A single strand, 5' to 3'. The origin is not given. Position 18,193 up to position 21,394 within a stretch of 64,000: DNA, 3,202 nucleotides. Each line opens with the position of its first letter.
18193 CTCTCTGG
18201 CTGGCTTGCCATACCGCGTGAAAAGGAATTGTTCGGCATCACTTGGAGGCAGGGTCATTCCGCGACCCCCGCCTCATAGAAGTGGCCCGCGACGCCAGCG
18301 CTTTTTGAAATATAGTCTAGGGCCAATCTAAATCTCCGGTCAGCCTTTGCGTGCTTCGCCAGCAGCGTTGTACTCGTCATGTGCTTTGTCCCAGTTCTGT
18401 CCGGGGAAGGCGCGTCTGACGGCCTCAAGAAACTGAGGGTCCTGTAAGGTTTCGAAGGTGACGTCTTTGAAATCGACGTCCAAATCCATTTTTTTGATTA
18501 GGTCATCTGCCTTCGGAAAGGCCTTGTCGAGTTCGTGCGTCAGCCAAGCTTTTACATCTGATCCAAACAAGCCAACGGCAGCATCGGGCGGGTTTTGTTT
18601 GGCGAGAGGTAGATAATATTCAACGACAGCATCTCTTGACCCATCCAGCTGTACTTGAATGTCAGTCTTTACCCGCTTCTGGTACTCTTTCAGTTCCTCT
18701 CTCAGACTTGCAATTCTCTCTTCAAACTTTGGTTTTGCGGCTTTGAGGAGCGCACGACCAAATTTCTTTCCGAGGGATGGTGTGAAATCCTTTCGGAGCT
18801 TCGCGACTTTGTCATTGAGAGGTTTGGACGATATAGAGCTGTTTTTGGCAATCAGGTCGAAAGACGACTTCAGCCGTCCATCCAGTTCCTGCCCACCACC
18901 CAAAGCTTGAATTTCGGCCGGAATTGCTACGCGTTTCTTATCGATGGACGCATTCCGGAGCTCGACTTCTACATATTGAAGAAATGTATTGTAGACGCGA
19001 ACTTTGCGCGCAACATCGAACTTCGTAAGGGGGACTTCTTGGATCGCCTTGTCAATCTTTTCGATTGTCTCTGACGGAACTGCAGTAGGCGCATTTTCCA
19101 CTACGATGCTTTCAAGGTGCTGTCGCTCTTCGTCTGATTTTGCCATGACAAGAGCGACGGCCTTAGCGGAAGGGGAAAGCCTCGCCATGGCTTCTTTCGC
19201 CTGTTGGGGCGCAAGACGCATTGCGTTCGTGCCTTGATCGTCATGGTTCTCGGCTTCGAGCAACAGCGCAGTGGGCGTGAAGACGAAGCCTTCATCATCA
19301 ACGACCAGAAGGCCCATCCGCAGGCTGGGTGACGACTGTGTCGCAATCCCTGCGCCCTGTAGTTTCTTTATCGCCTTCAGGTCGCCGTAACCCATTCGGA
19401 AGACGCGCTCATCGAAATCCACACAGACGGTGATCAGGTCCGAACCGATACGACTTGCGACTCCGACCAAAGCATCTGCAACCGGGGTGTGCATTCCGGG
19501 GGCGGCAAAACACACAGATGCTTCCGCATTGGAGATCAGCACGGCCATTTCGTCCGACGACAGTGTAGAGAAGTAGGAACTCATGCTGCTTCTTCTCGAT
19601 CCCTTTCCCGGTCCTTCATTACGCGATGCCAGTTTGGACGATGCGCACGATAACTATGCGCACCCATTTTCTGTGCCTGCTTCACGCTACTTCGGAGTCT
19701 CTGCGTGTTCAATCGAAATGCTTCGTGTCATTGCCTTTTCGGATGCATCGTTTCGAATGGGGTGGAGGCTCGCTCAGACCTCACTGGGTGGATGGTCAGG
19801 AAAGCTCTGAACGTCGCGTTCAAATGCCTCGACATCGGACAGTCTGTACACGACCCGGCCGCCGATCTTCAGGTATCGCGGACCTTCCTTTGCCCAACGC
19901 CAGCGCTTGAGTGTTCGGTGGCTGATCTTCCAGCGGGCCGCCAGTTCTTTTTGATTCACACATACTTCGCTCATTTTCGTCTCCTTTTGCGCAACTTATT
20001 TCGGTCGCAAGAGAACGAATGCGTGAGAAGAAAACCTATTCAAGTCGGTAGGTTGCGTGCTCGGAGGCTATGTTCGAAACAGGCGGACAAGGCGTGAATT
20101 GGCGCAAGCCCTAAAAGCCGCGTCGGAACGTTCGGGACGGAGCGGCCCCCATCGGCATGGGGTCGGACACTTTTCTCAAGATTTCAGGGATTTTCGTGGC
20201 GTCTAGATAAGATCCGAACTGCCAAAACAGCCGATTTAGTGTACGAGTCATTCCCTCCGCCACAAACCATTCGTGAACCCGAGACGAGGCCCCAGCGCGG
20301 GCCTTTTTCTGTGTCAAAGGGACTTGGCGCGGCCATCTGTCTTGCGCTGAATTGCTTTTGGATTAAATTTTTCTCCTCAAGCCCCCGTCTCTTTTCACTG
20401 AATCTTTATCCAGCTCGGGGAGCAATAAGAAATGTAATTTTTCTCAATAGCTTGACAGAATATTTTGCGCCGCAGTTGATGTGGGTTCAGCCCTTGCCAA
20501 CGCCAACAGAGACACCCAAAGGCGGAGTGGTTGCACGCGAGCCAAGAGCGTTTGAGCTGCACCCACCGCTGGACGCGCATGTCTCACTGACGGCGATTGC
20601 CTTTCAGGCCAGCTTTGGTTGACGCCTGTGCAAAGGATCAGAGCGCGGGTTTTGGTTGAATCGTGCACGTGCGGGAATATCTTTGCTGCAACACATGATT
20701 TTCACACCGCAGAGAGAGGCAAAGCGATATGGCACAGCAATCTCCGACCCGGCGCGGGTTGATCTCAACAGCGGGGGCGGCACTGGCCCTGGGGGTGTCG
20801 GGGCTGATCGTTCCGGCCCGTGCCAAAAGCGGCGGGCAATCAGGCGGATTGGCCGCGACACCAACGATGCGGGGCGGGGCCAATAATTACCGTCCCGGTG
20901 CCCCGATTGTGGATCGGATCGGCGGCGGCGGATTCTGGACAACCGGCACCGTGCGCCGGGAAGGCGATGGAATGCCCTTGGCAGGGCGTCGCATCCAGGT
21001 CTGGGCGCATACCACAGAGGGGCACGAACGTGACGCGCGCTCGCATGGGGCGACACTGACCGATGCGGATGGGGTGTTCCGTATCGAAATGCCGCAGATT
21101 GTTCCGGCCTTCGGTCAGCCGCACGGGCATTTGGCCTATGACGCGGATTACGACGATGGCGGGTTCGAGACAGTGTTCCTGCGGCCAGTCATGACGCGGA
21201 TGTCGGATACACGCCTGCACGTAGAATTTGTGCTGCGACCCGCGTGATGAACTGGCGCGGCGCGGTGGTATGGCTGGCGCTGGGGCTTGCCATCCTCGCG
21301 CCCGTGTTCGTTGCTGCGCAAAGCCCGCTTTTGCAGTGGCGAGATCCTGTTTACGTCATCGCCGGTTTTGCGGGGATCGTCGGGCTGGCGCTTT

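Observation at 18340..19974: Low-GC cargo module: AlpA-like HTH plus a 414-aa protein with an inactivated PLD/Nuc-like domain; candidate undescribed system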

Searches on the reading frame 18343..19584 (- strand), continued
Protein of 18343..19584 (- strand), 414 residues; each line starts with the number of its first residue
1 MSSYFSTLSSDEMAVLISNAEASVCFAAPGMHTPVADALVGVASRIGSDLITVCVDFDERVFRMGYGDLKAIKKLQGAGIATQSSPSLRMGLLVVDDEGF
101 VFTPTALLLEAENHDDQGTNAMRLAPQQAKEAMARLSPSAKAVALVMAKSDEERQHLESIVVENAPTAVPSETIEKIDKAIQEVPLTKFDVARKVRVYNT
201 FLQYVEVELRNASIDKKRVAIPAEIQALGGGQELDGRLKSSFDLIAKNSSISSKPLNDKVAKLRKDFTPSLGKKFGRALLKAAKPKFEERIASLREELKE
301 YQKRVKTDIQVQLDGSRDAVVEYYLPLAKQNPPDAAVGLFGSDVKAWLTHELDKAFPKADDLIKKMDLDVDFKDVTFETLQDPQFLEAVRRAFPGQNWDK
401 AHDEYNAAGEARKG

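Call 89: search_solved_structures(query=L099:11327-12805:+, max_evalue=10, show_alignments=2)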
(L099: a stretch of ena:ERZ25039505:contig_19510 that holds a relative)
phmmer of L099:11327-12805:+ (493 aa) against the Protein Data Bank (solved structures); distinct sequences matched with E-value up to 10: 5.
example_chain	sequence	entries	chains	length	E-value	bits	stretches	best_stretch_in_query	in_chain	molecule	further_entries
5z3d_A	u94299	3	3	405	0.15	13.8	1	95-138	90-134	Glycoside hydrolase 15-related protein | Isomaltose glucohydrolase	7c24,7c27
5z3e_A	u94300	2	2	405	0.15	13.8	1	95-138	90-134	Glycoside hydrolase 15-related protein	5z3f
5z3b_A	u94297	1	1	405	0.15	13.8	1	95-138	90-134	Glycoside hydrolase 15-related protein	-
5z3a_A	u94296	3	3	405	0.15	13.8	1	95-138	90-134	Glycoside hydrolase 15-related protein | Isomaltose glucohydrolase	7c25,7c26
5z3c_A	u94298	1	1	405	0.15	13.8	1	95-138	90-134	Glycoside hydrolase 15-related protein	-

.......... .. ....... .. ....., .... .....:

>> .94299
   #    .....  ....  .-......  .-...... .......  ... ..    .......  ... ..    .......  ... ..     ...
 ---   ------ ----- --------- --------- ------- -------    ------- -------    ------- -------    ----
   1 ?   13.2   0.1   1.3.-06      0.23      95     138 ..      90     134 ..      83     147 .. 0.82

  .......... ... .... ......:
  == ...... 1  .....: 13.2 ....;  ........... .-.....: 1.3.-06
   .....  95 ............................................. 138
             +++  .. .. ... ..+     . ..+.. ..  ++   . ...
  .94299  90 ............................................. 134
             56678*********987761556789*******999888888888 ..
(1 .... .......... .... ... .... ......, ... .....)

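Call 91: find_homologous_proteins(query=L099:11327-12805:+)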
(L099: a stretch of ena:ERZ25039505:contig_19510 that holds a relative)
Query L099:11327-12805:+ (493 aa): 714 proteins with E <= 0.001 among 8000 candidates; the best 120 are listed.
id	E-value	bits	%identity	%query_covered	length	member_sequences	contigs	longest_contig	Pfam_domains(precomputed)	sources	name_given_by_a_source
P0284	0.0e+0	1060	94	100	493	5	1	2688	-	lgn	-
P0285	0.0e+0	1022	91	100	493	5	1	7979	-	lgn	-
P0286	7.3e-263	891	77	100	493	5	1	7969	-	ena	-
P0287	1.3e-259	880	77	100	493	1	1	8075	-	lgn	-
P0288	2.6e-259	879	75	100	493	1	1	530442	-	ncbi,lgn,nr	ncbi:hypothetical protein LZG00_17170 [Rhodobacteraceae bacterium LMO-12]|nr:hypothetical protein [R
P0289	5.3e-258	874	76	99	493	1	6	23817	-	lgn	-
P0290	2.8e-256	869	76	99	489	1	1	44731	-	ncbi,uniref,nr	ncbi:hypothetical protein [uncultured Roseovarius sp.]|uniref:hypothetical protein n=1 Tax=unculture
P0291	6.7e-256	868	75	100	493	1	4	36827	-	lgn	-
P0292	1.7e-254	863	75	100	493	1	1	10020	-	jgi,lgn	-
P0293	4.3e-254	862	75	99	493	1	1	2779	-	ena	-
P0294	5.4e-254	861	74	99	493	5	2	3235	-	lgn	-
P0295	5.6e-253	858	74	99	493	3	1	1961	-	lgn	-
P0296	9.1e-251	851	74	100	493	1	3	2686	-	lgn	-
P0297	4.3e-250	848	74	99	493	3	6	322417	-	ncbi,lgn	-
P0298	1.6e-249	847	73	100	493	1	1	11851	-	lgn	-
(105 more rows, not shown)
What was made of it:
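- It belongs to a larger, independent alphaproteobacterial family (call 91).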

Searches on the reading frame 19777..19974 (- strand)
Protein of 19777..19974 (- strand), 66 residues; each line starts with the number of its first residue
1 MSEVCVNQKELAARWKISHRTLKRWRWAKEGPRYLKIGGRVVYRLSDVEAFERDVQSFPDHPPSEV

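Call 3: search_protein_families(library=pfam, proteins=[window:19777-19974:-], max_evalue=1)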
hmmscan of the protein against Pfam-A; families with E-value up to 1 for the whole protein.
window:19777-19974:- (66 aa): 4 families
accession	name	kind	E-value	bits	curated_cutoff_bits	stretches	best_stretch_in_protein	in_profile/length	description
PF12728.13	HTH_17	-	2.3e-09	37.8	27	1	9-51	5-46/51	Helix-turn-helix domain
PF13384.12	HTH_23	-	0.0019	18.4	24.6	1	7-33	19-47/50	Homeodomain-like domain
PF20038.5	HTH_59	-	0.14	12.5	27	1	8-27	10-29/66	Helix-turn-helix domain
PF13411.12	MerR_1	-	0.29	11.7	21.6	1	9-51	4-46/69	MerR HTH family regulatory protein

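Call 4: search_protein_families(library=padloc, proteins=[window:19777-19974:-], max_evalue=1)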
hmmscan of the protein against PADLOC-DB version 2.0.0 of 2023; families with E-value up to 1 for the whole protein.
window:19777-19974:- (66 aa): 1 family
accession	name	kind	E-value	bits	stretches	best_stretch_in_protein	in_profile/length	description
PDLC04133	mad1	-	0.012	13.9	1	6-53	6-52/60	mads_1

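Call 5: search_protein_families(library=ncbifam, proteins=[window:19777-19974:-], max_evalue=1)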
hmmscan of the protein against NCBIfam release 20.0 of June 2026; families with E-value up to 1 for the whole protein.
window:19777-19974:- (66 aa): 3 families
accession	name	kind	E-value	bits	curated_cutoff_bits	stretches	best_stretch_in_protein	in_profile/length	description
NF033787.1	HTH_BldC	subfamily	0.04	13.8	77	1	8-50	5-47/49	BldC family transcriptional regulator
NF049968.1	QhpR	equivalog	0.093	11.9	250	1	2-41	199-237/284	AraC-like transcriptional regulator QhpR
NF010443.0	PRK13869.1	subfamily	0.27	10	446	1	10-51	53-95/405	plasmid-partitioning protein RepA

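Call 6: search_protein_families(library=phrogs, proteins=[window:19777-19974:-], max_evalue=1)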
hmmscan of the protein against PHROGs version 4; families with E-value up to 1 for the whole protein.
window:19777-19974:- (66 aa): 17 families
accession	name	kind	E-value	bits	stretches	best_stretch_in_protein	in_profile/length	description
phrog_66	-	integration and excision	1.2e-07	32.8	1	5-53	93-141/412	excisionase and transcriptional regulator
phrog_4745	-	DNA, RNA and nucleotide metabolism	8.2e-05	23.4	1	5-55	31-87/107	DNA binding protein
phrog_57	-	head and packaging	9.6e-05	23.3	1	1-50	8-57/199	terminase small subunit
phrog_1553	-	integration and excision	0.0006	20.4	1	9-34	8-33/65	excisionase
phrog_10458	-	unknown function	0.0016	19.6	1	6-51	40-86/91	-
phrog_4494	-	unknown function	0.0036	18.8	1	7-61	20-75/109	-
phrog_5238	-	unknown function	0.012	16.8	1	4-50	34-78/85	-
phrog_7735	-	integration and excision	0.015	16.7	1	2-53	2-51/99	excisionase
phrog_2474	-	transcription regulation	0.034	15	1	5-55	48-99/118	MerR-like transcriptional regulator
phrog_4151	-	DNA, RNA and nucleotide metabolism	0.045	14.6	1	6-26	21-41/154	DNA binding protein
phrog_17173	-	unknown function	0.052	14.7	1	5-54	43-91/98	-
phrog_597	-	DNA, RNA and nucleotide metabolism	0.072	14.1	1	6-54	113-163/200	DNA binding protein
phrog_2528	-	unknown function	0.11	13.5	1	8-53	31-77/90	-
phrog_2789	-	transcription regulation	0.11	12.7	1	5-27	27-49/255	transcriptional regulator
phrog_7950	-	transcription regulation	0.16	13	1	8-29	23-44/68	transcriptional repressor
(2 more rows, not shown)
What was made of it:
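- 19774..19974 (-): 66-aa HTH_17 (AlpA/excisionase-type) gene; a lineage-specific neighbour, not a family partner. Pfam and PHROG (calls 3, 6).
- On AlpA/excisionase-type HTH (for the 66-aa ORF): PF12728, E 2.3e-9, above the gathering score. phrog_66 'excisionase and transcriptional regulator', E 1.2e-7 (calls 3, 6).
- Checked: HTH: Pfam HTH_17, E 2.3e-9; PHROG 'excisionase and transcriptional regulator', E 1.2e-7 (calls 3, 6).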

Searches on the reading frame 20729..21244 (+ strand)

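Call 47: search_protein_families(library=pfam, proteins=[window:20729-21244:+], max_evalue=0.01)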
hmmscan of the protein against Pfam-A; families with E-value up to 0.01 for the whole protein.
window:20729-21244:+ (172 aa): 1 family
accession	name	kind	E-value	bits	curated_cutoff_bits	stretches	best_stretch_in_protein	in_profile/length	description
PF10670.15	DUF4198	-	0.0041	17.7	34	1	80-123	156-197/209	Domain of unknown function (DUF4198)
